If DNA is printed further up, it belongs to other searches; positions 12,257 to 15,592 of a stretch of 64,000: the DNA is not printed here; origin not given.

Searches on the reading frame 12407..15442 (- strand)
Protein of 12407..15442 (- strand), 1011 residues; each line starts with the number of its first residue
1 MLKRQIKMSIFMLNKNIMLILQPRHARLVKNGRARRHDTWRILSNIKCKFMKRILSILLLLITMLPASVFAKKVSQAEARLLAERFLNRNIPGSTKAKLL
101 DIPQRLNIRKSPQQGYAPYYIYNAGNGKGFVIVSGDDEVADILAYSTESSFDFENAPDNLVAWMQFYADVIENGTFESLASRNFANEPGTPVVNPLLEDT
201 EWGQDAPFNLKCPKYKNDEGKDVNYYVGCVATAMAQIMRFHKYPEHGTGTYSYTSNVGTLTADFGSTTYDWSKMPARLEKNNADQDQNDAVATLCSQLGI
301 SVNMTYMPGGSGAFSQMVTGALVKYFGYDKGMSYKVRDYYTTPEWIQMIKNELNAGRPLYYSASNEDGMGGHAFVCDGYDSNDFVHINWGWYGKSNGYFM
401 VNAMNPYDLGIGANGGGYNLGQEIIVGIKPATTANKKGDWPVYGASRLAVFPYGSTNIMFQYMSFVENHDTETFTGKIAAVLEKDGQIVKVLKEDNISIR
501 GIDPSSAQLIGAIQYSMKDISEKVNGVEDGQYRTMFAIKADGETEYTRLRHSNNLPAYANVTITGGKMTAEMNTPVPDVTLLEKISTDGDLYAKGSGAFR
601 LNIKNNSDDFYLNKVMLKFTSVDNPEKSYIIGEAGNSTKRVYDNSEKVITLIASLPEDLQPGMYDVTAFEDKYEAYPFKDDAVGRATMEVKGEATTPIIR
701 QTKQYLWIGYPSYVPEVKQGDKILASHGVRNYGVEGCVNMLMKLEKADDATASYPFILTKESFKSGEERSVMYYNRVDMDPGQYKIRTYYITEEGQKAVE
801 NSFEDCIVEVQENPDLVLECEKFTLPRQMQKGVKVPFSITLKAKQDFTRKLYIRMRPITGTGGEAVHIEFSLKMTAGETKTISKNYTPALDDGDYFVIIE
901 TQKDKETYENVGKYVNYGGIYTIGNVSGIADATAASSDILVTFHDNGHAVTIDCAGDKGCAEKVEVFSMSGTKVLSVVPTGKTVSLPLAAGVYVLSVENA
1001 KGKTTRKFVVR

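Call 27: search_protein_families(library=pfam, proteins=[window:12407-15442:-], max_evalue=0.00001)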
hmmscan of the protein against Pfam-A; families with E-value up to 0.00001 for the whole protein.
window:12407-15442:- (1011 aa): 2 families
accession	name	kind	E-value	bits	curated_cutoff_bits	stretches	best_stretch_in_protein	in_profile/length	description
PF01640.23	Peptidase_C10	-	4.6e-70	236.3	26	1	202-399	1-194/194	Peptidase C10 family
PF13734.11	Inhibitor_I69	-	1e-24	87.3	25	1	71-169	1-96/98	Spi protease inhibitor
